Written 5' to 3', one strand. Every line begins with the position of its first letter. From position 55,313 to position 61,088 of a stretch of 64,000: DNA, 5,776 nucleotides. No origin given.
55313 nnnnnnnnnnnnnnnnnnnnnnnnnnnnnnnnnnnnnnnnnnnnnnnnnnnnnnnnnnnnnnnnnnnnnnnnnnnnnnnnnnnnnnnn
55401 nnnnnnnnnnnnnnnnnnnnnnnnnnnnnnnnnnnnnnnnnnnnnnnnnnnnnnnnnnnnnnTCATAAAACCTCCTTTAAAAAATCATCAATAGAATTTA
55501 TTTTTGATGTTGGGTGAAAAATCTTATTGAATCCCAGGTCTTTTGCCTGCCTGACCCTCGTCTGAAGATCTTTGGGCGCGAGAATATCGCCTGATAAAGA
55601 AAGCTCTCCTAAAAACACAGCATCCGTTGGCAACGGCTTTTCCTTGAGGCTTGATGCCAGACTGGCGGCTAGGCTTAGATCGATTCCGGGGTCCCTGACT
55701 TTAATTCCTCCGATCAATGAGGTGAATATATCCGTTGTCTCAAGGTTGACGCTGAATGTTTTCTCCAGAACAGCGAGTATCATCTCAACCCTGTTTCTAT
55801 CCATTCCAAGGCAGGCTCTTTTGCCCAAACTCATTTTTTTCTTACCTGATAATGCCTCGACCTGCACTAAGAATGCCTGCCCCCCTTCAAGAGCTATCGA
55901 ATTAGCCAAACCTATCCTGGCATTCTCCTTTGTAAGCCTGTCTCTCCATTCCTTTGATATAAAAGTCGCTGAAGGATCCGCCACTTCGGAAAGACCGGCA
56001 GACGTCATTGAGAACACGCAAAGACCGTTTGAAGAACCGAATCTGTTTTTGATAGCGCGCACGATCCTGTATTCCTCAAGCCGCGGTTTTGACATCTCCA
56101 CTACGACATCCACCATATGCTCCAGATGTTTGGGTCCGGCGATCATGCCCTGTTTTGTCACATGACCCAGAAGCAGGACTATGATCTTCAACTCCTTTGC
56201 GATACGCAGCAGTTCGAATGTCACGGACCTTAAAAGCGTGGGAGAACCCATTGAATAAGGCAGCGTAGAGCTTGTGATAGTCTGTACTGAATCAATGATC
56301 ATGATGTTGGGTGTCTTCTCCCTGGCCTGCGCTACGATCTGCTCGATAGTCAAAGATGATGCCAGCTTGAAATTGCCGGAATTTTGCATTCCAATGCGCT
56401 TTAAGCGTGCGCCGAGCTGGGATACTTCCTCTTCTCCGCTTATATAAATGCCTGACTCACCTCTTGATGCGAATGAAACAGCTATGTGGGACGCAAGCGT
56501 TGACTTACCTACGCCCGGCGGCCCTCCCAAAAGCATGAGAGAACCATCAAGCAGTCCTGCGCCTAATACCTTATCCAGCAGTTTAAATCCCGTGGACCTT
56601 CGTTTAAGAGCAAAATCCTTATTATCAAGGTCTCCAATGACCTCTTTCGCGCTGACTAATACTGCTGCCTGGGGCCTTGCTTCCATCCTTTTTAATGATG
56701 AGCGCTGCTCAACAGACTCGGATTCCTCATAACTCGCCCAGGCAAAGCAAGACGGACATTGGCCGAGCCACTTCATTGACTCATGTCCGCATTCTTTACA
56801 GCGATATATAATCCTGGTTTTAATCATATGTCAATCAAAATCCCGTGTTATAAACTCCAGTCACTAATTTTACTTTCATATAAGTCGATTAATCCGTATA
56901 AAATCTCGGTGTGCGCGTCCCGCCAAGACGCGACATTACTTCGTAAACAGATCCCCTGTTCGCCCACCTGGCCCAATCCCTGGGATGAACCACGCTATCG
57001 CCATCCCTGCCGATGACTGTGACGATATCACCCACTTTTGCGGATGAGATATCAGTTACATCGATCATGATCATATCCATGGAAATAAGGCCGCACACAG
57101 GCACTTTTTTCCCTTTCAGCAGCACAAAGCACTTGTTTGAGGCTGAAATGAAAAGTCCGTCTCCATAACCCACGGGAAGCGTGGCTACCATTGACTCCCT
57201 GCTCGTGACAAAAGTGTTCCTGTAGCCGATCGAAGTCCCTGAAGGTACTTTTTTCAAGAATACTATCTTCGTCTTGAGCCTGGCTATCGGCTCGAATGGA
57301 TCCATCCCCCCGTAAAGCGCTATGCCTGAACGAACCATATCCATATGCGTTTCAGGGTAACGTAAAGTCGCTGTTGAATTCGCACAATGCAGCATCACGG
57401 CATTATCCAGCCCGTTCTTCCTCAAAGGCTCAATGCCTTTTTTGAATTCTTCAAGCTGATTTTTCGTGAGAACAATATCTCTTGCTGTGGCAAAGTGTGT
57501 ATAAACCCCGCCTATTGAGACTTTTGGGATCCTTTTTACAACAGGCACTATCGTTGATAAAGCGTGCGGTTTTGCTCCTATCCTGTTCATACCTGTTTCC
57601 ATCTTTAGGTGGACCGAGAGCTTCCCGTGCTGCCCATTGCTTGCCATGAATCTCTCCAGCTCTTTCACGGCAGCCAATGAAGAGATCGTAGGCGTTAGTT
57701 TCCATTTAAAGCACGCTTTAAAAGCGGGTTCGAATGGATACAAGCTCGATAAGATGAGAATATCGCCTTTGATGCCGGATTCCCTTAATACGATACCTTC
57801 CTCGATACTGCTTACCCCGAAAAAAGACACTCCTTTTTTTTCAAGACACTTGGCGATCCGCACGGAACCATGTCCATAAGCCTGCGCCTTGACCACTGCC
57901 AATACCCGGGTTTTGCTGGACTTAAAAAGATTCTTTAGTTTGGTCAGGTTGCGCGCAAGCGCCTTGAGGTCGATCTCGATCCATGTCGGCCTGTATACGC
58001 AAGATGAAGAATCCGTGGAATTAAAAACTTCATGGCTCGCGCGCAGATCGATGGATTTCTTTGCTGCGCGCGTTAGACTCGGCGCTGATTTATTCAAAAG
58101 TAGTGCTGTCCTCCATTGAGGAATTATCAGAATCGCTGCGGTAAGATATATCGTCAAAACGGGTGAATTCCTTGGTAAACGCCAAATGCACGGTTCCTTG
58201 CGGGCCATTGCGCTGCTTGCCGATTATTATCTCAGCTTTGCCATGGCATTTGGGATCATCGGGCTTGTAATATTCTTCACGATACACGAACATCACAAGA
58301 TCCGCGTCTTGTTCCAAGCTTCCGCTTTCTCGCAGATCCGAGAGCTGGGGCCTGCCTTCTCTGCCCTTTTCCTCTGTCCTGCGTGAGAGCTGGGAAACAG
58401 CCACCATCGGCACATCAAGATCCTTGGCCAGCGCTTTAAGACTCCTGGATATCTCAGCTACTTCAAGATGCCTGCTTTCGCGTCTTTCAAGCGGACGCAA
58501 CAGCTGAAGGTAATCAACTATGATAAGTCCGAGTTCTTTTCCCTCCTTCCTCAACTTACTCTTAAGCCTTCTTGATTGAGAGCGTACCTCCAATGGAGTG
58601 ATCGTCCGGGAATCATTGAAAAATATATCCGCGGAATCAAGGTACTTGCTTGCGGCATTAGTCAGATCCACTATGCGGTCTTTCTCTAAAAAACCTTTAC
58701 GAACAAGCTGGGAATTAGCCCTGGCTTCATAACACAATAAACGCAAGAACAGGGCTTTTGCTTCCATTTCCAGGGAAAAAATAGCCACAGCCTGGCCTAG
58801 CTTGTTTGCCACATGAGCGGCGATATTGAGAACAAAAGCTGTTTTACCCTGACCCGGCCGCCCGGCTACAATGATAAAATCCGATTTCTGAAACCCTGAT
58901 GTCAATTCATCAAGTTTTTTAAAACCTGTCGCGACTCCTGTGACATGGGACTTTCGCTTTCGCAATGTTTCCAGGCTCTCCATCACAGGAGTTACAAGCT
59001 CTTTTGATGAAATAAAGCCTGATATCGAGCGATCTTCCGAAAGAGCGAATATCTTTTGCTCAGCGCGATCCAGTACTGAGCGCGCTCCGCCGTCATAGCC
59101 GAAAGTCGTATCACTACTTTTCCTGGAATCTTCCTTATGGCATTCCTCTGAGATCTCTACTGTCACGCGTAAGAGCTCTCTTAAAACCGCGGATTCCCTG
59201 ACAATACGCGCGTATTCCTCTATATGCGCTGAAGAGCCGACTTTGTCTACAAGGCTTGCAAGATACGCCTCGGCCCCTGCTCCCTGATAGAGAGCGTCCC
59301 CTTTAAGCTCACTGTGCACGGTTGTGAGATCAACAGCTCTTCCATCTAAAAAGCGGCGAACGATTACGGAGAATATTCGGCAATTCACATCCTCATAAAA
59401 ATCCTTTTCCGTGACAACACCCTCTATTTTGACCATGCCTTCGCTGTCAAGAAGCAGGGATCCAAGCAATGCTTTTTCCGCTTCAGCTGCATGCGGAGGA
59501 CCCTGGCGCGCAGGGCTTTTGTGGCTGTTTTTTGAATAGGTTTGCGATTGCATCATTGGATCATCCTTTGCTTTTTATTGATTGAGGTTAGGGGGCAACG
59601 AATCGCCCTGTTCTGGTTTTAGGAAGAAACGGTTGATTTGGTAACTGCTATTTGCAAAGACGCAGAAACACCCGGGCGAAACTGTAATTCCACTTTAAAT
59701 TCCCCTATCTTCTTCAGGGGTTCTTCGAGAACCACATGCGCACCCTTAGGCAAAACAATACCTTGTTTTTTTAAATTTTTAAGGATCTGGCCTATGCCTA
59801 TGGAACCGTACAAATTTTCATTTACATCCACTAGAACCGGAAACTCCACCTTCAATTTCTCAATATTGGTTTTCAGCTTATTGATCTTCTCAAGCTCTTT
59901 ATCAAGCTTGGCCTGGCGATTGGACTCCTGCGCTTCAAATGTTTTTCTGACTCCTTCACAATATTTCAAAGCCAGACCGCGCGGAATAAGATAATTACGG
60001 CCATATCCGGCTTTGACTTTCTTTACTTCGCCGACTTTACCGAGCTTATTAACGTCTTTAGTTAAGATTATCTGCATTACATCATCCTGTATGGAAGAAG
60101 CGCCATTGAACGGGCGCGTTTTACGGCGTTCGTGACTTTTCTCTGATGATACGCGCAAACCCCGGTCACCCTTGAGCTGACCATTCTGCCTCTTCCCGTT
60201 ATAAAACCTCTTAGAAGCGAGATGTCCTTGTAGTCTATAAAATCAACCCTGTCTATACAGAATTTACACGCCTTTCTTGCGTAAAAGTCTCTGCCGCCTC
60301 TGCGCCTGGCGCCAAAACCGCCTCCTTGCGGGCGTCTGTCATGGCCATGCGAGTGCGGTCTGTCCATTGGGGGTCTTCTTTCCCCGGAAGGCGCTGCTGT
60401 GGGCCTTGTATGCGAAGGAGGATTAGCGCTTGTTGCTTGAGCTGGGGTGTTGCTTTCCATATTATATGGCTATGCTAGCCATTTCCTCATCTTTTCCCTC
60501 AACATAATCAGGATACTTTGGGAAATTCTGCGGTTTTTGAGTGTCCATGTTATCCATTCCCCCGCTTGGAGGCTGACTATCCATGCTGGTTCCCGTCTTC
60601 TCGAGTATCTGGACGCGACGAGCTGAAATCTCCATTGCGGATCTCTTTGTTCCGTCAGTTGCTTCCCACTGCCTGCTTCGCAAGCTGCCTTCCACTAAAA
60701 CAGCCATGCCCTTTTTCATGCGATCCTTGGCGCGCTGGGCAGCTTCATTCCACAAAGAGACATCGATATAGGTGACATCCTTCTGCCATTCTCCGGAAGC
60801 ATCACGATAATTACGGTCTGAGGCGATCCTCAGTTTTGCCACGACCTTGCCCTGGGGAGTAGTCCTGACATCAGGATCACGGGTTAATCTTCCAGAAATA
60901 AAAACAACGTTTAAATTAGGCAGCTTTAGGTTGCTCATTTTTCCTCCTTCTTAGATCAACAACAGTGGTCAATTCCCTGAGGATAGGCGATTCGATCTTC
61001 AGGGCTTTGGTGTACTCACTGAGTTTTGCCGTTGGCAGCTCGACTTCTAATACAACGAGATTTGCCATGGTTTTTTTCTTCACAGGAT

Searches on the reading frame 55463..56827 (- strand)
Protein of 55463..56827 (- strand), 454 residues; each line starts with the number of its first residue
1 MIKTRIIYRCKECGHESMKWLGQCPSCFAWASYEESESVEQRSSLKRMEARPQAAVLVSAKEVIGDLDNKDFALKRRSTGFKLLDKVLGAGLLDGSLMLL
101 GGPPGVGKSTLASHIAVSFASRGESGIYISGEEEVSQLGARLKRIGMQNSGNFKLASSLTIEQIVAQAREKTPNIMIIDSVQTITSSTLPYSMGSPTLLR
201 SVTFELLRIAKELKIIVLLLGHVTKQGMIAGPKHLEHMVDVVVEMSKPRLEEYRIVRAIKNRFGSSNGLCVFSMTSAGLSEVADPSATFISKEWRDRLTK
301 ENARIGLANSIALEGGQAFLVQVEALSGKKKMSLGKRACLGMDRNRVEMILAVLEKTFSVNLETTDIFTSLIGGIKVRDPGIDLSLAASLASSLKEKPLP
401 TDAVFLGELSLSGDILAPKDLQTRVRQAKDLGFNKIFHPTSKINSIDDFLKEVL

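Call 59: search_protein_families(library=pfam, proteins=[window:55463-56827:-], max_evalue=0.0001)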
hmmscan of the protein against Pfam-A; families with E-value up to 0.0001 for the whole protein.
window:55463-56827:- (454 aa): 8 families
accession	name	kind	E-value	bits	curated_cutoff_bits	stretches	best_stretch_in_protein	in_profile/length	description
PF06745.19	ATPase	-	1.5e-16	60.9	26.6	1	78-167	2-91/231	KaiC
PF13481.12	AAA_25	-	5.1e-12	46.3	27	1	89-227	26-194/195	AAA domain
PF18073.7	Zn_ribbon_LapB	-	8.4e-10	38.6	25.7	1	8-33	1-26/28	Rubredoxin metal binding domain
PF03796.21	DnaB_C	-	2.9e-09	37.1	27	1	78-142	3-67/255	DnaB-like helicase C terminal domain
PF00004.35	AAA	-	2e-07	32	21.2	1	98-192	1-74/131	ATPase family associated with various cellular activities (AAA)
PF13541.12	ChlI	-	2e-05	24.9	27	1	364-440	42-119/121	Subunit ChlI of Mg-chelatase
PF20720.3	nSTAND3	-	4.7e-05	23.6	27.2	0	97-138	19-60/155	Novel STAND NTPase 3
PF13191.12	AAA_16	-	5.8e-05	24.1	32.6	0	94-134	21-61/167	AAA ATPase domain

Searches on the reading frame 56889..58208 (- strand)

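Call 59: search_protein_families(library=pfam, proteins=[window:56889-58208:-], max_evalue=0.0001)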
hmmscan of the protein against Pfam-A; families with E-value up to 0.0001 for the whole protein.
window:56889-58208:- (439 aa): 2 families
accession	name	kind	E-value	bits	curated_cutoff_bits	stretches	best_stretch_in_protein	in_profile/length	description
PF01168.26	Ala_racemase_N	-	8.5e-61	205.9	24.1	1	79-301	1-218/220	Alanine racemase, N-terminal domain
PF00842.27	Ala_racemase_C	-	6.6e-36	123.1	25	1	309-437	2-127/127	Alanine racemase, C-terminal domain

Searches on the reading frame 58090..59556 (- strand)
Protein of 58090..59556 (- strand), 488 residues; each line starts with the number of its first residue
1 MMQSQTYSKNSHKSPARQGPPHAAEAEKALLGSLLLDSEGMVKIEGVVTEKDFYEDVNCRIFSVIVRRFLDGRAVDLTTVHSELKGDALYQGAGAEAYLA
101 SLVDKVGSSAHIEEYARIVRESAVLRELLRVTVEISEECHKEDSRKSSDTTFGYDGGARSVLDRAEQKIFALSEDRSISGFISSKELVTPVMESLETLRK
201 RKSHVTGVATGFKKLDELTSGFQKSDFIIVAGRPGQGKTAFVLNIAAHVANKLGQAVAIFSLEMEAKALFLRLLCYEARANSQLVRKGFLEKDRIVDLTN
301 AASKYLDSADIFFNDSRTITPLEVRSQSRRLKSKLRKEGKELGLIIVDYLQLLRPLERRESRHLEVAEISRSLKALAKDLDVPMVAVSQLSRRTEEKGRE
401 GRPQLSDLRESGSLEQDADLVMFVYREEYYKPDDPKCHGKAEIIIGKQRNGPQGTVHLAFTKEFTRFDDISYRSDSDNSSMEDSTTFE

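Call 59: search_protein_families(library=pfam, proteins=[window:58090-59556:-], max_evalue=0.0001)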
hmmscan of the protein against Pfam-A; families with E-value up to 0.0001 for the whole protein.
window:58090-59556:- (488 aa): 4 families
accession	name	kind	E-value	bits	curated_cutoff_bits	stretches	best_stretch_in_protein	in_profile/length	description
PF03796.21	DnaB_C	-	2.3e-94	316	27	1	207-469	1-255/255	DnaB-like helicase C terminal domain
PF00772.26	DnaB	-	8.6e-26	90.4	23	1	20-121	2-103/103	DnaB-like helicase N terminal domain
PF13481.12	AAA_25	-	2.1e-08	34.5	27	1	206-391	13-191/195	AAA domain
PF06745.19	ATPase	-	7e-08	32.6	26.6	1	208-353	1-131/231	KaiC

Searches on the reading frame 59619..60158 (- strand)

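Call 52: search_protein_families(library=pfam, proteins=[window:59619-60158:-], max_evalue=0.01)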
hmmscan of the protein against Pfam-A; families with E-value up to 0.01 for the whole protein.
window:59619-60158:- (179 aa): 2 families
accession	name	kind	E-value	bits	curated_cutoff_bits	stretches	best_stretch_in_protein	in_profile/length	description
PF01281.25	Ribosomal_L9_N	-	4.6e-19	68.1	20.7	1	28-72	1-45/47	Ribosomal protein L9, N-terminal domain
PF03948.19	Ribosomal_L9_C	-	3.7e-14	53.4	23.2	1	91-173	2-85/86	Ribosomal protein L9, C-terminal domain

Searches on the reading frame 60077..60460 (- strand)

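Call 52: search_protein_families(library=pfam, proteins=[window:60077-60460:-], max_evalue=0.01)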
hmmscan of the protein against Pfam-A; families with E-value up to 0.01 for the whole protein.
window:60077-60460:- (127 aa): 1 family
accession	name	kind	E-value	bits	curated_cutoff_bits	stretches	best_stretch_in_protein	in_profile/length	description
PF01084.26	Ribosomal_S18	-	1.3e-23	83.3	21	1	73-122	3-52/52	Ribosomal protein S18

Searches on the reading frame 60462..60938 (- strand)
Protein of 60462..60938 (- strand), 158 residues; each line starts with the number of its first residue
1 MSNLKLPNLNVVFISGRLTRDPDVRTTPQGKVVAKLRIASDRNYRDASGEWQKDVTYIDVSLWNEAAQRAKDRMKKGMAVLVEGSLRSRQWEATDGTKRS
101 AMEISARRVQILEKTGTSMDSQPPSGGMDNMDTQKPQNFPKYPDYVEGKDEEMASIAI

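Call 59: search_protein_families(library=pfam, proteins=[window:60462-60938:-], max_evalue=0.0001)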
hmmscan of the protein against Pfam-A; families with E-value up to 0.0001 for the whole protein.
window:60462-60938:- (158 aa): 1 family
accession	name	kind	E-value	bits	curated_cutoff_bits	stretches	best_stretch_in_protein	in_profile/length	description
PF00436.31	SSB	-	5.6e-30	103.9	26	1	9-112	1-104/104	Single-strand binding protein family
